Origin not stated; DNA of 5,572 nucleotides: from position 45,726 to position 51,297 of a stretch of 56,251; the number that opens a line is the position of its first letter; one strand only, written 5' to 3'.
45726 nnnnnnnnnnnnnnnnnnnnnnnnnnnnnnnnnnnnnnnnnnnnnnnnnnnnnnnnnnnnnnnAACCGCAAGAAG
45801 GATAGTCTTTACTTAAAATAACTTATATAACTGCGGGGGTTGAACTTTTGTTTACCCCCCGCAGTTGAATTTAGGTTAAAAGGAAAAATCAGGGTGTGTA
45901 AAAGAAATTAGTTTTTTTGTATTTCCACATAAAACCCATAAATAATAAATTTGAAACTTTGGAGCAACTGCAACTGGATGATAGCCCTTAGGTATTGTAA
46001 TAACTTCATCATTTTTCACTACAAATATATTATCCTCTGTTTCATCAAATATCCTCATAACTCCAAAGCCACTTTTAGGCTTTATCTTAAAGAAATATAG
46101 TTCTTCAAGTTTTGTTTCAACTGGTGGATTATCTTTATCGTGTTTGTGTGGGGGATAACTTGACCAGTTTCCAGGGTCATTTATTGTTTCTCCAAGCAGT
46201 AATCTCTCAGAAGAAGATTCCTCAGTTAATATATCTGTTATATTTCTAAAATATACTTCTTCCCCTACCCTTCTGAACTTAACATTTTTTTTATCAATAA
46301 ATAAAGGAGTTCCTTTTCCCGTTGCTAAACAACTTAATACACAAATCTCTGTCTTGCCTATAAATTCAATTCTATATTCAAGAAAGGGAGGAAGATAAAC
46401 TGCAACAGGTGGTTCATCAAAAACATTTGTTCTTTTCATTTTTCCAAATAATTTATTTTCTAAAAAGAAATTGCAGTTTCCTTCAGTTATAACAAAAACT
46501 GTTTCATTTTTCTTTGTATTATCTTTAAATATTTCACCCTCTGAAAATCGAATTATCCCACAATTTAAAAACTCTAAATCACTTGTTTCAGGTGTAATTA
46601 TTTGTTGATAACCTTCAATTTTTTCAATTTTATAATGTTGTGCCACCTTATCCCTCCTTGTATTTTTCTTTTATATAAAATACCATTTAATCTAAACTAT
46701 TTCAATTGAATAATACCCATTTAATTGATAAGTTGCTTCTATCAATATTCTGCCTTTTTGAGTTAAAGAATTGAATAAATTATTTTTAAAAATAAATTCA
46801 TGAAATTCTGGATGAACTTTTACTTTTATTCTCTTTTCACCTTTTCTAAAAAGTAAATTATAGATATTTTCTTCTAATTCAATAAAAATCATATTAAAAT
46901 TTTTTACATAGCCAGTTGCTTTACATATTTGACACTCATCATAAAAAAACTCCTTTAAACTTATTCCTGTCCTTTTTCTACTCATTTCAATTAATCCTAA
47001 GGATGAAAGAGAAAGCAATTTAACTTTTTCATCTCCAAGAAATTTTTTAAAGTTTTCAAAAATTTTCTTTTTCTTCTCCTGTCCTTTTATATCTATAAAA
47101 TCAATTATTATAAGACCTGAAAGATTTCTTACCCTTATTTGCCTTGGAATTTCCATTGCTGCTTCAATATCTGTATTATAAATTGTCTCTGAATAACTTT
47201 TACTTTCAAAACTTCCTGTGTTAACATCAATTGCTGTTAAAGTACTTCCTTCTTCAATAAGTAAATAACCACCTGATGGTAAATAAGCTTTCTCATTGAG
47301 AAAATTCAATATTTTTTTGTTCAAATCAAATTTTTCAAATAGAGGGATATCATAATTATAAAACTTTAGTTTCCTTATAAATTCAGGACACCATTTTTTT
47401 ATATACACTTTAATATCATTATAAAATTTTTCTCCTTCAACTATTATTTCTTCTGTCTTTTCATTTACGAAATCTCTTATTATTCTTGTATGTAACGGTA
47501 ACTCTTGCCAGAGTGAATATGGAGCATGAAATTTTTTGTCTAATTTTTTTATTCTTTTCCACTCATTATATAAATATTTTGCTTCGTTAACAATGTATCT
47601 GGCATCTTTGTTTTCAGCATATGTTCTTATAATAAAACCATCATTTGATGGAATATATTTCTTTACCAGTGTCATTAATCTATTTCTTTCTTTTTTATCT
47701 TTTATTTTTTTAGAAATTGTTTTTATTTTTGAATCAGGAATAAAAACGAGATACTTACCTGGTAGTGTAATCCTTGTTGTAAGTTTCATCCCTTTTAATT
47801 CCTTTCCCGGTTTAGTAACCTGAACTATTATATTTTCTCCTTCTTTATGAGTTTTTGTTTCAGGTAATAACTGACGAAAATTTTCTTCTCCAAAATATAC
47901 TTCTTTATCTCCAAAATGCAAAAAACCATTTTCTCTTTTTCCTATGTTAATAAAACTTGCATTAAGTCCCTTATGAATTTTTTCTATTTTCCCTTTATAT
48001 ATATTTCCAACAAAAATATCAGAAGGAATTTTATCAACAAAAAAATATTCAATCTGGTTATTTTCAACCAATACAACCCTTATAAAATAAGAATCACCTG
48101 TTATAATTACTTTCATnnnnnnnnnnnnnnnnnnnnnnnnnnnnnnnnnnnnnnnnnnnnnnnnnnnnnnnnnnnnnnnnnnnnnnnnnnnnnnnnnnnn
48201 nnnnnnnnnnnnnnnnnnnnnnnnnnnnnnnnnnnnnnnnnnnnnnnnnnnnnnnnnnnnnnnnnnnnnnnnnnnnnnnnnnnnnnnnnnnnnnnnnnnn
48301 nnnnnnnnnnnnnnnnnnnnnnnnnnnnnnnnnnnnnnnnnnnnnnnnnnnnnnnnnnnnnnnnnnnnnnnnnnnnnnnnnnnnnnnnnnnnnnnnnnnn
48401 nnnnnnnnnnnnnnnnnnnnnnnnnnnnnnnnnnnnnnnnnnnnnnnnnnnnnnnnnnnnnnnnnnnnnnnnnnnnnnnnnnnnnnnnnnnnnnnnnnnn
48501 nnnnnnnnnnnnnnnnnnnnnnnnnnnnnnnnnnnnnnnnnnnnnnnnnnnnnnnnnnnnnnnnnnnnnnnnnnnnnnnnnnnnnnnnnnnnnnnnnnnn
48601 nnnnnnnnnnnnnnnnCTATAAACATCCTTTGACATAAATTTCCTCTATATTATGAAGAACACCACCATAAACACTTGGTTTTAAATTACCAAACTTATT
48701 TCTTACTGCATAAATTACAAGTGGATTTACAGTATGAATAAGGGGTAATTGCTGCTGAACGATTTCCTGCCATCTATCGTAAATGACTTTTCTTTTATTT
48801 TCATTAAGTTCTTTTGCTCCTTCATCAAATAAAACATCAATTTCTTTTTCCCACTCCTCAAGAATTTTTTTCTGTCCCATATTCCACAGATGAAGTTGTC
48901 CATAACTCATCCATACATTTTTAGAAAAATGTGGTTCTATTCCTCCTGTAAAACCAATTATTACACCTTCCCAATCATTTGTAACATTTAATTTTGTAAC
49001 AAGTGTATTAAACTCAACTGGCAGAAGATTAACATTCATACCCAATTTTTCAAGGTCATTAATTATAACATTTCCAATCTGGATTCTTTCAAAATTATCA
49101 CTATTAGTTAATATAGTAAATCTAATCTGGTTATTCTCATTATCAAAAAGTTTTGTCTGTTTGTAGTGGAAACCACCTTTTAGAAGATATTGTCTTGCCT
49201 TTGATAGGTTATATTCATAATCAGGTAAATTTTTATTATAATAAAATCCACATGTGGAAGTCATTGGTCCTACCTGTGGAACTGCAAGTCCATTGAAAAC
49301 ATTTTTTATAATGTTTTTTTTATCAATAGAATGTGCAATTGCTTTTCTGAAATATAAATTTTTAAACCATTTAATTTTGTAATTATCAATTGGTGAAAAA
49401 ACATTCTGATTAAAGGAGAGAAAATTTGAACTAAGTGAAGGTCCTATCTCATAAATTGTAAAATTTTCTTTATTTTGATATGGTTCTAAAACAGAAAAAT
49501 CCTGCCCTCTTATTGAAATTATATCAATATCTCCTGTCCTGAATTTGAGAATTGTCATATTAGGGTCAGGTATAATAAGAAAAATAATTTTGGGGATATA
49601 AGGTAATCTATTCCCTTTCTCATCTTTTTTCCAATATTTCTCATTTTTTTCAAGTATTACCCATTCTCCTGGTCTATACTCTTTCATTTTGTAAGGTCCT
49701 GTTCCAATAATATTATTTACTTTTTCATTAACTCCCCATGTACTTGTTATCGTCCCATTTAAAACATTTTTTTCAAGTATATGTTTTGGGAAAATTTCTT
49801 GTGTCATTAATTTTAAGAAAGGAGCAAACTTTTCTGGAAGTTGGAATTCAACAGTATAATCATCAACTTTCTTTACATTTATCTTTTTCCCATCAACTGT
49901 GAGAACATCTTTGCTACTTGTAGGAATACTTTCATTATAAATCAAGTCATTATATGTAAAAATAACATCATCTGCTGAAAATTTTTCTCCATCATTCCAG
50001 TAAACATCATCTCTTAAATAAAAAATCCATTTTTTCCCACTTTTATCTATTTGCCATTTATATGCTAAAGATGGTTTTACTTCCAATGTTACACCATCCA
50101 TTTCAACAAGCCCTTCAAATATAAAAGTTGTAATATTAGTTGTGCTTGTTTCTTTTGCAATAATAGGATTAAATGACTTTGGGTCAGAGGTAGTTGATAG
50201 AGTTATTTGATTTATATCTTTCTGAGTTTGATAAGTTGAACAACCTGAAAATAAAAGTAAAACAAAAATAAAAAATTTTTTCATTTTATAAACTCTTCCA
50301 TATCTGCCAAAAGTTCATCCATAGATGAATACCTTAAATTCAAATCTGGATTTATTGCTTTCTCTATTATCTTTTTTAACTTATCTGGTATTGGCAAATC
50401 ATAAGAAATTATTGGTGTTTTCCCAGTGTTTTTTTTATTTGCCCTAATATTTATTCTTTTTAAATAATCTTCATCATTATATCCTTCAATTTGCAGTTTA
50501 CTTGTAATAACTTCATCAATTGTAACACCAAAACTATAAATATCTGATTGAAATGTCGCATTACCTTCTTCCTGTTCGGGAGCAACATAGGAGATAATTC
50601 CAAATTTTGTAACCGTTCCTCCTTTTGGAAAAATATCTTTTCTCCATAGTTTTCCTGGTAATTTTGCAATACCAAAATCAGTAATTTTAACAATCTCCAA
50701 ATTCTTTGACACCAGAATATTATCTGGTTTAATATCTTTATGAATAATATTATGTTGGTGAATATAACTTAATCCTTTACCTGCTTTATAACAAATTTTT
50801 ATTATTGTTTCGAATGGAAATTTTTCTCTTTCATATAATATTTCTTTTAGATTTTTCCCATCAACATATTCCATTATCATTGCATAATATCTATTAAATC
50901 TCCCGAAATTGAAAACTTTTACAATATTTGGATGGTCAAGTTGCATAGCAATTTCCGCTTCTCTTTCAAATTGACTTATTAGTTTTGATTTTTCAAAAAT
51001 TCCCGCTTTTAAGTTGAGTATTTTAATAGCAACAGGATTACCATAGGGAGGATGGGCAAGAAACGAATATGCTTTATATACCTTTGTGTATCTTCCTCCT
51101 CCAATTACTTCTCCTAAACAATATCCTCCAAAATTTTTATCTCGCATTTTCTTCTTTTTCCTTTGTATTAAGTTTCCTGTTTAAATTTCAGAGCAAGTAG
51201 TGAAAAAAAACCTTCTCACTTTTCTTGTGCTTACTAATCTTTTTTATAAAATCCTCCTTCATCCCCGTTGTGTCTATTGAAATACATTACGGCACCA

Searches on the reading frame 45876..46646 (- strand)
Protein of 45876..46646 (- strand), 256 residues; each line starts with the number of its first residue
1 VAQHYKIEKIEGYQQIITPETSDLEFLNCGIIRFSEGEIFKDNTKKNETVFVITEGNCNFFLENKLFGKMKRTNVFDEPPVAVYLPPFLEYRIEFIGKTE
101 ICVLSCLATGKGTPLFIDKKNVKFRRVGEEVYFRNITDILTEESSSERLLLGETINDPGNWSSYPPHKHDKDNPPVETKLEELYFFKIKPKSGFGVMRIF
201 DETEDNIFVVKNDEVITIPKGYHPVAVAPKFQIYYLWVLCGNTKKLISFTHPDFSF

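Call 50: search_protein_families(library=pfam, proteins=[window:45876-46646:-], max_evalue=0.001)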
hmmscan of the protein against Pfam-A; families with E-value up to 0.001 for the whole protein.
window:45876-46646:- (256 aa): 1 family
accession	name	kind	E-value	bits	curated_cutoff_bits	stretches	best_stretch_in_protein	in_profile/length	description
PF04962.18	KduI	-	6.4e-63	213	23.9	1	13-254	14-259/262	KduI/IolB family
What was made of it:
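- KduI lies at 45876-46646, and a second galactokinase-like gene lies at 27672-28877 (call 50).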

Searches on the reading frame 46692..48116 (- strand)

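Call 50: search_protein_families(library=pfam, proteins=[window:46692-48116:-], max_evalue=0.001)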
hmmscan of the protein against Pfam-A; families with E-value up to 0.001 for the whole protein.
window:46692-48116:- (474 aa): 1 family
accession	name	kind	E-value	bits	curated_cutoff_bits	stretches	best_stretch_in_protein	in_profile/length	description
PF10150.14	RNase_E_G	-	4e-81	272.8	25.5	1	117-383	1-270/270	Ribonuclease E/G family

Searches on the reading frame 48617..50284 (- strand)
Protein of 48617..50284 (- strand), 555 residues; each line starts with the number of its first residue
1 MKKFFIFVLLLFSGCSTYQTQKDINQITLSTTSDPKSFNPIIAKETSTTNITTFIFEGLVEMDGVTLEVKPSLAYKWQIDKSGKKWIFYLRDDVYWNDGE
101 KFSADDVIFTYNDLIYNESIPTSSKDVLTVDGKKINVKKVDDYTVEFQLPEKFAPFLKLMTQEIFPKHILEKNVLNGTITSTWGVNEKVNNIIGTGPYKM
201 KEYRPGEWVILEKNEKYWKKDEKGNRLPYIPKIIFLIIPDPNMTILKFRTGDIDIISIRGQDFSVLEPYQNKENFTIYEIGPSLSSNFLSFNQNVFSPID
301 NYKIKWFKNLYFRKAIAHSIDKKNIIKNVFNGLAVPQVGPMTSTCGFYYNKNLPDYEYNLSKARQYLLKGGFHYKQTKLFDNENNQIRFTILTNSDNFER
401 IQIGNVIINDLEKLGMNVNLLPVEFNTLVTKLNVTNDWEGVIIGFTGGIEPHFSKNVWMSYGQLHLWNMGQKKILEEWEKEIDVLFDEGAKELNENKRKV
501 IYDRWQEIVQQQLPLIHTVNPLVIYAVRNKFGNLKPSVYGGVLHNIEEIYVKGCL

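Call 50: search_protein_families(library=pfam, proteins=[window:48617-50284:-], max_evalue=0.001)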
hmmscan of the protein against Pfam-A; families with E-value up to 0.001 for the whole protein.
window:48617-50284:- (555 aa): 1 family
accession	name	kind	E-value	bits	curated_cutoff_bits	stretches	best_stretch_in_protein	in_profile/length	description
PF00496.27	SBP_bac_5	-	5.2e-79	266.4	32.4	1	68-449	1-350/368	Bacterial extracellular solute-binding proteins, family 5 Middle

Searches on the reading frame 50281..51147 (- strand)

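Call 50: search_protein_families(library=pfam, proteins=[window:50281-51147:-], max_evalue=0.001)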
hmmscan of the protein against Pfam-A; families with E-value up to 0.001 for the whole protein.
window:50281-51147:- (288 aa): 3 families
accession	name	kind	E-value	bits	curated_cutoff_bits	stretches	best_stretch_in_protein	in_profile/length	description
PF00069.31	Pkinase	-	1.7e-43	149.3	31.7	1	11-278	3-256/263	Protein kinase domain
PF07714.23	PK_Tyr_Ser-Thr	-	2e-37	129.4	23.1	1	11-237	3-222/258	Protein tyrosine and serine/threonine kinase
PF03109.22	ABC1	-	3.1e-06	26.9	22.9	1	89-163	144-216/244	ABC1 atypical kinase-like domain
